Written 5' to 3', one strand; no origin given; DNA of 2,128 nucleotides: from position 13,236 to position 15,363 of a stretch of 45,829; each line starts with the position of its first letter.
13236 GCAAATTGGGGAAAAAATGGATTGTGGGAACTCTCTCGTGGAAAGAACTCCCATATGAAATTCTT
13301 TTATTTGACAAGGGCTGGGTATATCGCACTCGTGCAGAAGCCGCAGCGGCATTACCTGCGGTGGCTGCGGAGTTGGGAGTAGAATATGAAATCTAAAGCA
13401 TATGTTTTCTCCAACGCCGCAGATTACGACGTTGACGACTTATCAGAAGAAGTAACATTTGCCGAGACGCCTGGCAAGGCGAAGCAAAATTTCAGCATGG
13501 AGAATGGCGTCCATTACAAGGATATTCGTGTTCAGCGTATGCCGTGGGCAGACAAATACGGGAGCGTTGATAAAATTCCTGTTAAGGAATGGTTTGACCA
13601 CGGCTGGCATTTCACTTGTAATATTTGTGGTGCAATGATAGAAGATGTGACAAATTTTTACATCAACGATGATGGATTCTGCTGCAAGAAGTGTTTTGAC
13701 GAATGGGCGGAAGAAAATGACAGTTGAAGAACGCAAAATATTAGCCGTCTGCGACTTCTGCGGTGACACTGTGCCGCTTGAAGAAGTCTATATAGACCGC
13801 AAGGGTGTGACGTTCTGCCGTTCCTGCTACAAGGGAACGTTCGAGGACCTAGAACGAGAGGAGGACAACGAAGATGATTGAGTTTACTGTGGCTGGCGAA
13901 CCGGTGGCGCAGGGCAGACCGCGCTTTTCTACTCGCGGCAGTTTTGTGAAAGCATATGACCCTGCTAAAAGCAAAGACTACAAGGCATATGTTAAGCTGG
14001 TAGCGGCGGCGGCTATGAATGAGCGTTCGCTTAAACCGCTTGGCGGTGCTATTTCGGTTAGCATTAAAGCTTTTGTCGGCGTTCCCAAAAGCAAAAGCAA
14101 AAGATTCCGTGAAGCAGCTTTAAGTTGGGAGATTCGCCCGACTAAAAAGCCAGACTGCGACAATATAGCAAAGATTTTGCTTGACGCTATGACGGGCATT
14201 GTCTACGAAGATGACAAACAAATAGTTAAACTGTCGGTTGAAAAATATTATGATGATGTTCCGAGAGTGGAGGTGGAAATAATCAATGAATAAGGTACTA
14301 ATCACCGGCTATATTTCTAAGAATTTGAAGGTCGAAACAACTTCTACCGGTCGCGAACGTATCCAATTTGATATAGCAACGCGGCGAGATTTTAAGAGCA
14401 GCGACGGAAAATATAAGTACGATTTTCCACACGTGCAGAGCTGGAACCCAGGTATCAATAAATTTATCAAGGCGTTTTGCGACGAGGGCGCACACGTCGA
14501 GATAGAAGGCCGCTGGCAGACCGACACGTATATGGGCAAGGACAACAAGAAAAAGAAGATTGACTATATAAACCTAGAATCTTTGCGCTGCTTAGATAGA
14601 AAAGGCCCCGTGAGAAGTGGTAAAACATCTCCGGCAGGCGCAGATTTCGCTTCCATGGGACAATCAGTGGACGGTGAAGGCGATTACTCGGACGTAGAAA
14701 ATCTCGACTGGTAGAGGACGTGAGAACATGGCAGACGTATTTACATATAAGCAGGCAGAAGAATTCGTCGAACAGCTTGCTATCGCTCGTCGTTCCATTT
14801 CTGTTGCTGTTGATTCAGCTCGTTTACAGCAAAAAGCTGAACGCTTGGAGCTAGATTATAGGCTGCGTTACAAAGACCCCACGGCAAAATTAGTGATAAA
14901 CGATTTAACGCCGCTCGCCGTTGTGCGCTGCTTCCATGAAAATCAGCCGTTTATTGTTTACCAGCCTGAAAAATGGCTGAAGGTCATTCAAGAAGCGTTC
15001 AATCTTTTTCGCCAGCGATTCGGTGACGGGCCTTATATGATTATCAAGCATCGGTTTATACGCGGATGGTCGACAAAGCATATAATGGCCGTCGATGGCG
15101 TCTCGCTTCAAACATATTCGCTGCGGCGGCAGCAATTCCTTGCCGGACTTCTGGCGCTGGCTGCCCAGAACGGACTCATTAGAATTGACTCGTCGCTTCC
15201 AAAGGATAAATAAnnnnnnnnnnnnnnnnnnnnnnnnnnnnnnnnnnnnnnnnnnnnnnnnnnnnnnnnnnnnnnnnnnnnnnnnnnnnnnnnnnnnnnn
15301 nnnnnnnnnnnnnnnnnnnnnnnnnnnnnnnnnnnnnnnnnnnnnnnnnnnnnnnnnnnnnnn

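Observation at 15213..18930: Self-contained inverted accessory cassette with its own Xre switch, between the early and packaging modules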

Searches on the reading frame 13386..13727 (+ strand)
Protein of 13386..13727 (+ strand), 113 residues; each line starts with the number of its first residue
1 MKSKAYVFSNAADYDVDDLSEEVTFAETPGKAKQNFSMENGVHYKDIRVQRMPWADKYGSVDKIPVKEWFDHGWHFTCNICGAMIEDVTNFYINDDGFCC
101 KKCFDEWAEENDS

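Call 24: search_protein_families(library=pfam, proteins=[window:13386-13727:+], max_evalue=0.05)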
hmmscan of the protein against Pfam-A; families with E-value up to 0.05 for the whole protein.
window:13386-13727:+ (113 aa): 2 families
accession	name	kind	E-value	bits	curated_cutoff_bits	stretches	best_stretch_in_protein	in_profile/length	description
PF00412.28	LIM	-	0.00026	21.6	22.9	1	72-106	23-56/58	LIM domain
PF14471.11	DUF4428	-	0.028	14.7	27.8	0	77-106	1-29/51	Domain of unknown function (DUF4428)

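Call 65: search_protein_families(library=phrogs, proteins=[window:13386-13727:+], max_evalue=0.001)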
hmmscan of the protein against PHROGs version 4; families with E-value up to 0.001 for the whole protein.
window:13386-13727:+ (113 aa): 3 families
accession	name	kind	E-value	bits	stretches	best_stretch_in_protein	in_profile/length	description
phrog_8514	-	unknown function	8.1e-11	43.2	1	2-109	3-117/204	-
phrog_9207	-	unknown function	2e-10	41.9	1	4-81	2-79/104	-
phrog_37710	-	unknown function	1.4e-07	32.5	1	22-108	95-186/195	-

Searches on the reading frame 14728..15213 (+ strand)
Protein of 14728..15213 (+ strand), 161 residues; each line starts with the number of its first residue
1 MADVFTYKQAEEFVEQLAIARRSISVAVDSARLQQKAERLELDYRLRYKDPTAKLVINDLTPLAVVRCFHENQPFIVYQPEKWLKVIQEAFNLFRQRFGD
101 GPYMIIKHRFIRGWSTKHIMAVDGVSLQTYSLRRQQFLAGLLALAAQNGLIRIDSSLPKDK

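Call 24: search_protein_families(library=pfam, proteins=[window:14728-15213:+], max_evalue=0.05)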
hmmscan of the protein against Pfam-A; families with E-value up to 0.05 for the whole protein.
window:14728-15213:+ (161 aa): 0 families

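Call 65: search_protein_families(library=phrogs, proteins=[window:14728-15213:+], max_evalue=0.001)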
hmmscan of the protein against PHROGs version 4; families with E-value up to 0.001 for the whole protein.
window:14728-15213:+ (161 aa): 0 families

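Call 67: search_solved_structures(query=A5, max_evalue=1)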
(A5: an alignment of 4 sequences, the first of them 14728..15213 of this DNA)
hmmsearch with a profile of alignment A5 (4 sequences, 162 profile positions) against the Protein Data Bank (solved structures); distinct sequences matched with E-value up to 1: 9.
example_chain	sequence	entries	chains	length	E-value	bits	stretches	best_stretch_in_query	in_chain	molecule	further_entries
9jve_A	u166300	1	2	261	0.15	15.1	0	15-66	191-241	SDR family NAD(P)-dependent oxidoreductase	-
3blj_A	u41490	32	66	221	0.16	15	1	74-131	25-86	Poly(ADP-ribose) polymerase 15 | Poly [ADP-ribose] polymerase 15 | Protein mono-ADP-ribosyltransferase PARP15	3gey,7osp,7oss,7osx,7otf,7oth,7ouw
9ifv_A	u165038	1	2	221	0.16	15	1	74-131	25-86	Protein mono-ADP-ribosyltransferase PARP15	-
6ek3_A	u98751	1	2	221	0.16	15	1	74-131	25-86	Poly [ADP-ribose] polymerase 15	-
4f0e_A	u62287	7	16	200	0.17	14.9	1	74-131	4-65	Poly [ADP-ribose] polymerase 15 | Protein mono-ADP-ribosyltransferase PARP15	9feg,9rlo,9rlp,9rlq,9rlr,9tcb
7f42_B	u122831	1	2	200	0.18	14.8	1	75-131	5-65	Protein mono-ADP-ribosyltransferase PARP15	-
7f43_A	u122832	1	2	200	0.21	14.6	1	75-131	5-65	Protein mono-ADP-ribosyltransferase PARP15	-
7f41_A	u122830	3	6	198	0.23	14.5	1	75-131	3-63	Protein mono-ADP-ribosyltransferase PARP15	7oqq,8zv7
6ry4_A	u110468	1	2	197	0.29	14.1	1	75-131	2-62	Protein mono-ADP-ribosyltransferase PARP15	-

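Call 68: search_protein_families(library=pfam, alignment_id=A5, max_evalue=1)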
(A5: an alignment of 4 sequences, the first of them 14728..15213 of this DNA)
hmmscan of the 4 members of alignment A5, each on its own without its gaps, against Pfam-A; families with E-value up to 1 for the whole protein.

A. member 1, window:14728-15213:+ (161 aa): 0 families

B. families by the number of members that match (of 4 scanned): 13 families
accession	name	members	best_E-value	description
PF13518.12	HTH_28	1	0.00064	Helix-turn-helix domain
PF08279.18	HTH_11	1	0.00073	HTH domain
PF04297.20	UPF0122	1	0.0016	Putative helix-turn-helix protein, YlxM / p13 like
PF05043.19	Mga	1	0.0041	Mga helix-turn-helix domain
PF09873.14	DUF2100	1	0.0084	Uncharacterized protein conserved in archaea (DUF2100)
PF13384.12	HTH_23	1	0.01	Homeodomain-like domain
PF18024.7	HTH_50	1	0.024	Helix-turn-helix domain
PF06530.18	Phage_antitermQ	1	0.046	Phage antitermination protein Q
PF13545.12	HTH_Crp_2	1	0.057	Crp-like helix-turn-helix domain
PF04967.18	HTH_10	1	0.087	HTH DNA binding domain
PF13551.12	HTH_29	1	0.098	Winged helix-turn helix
PF02796.21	HTH_7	1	0.13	Helix-turn-helix domain of resolvase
PF05225.22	HTH_psq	1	0.19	helix-turn-helix, Psq domain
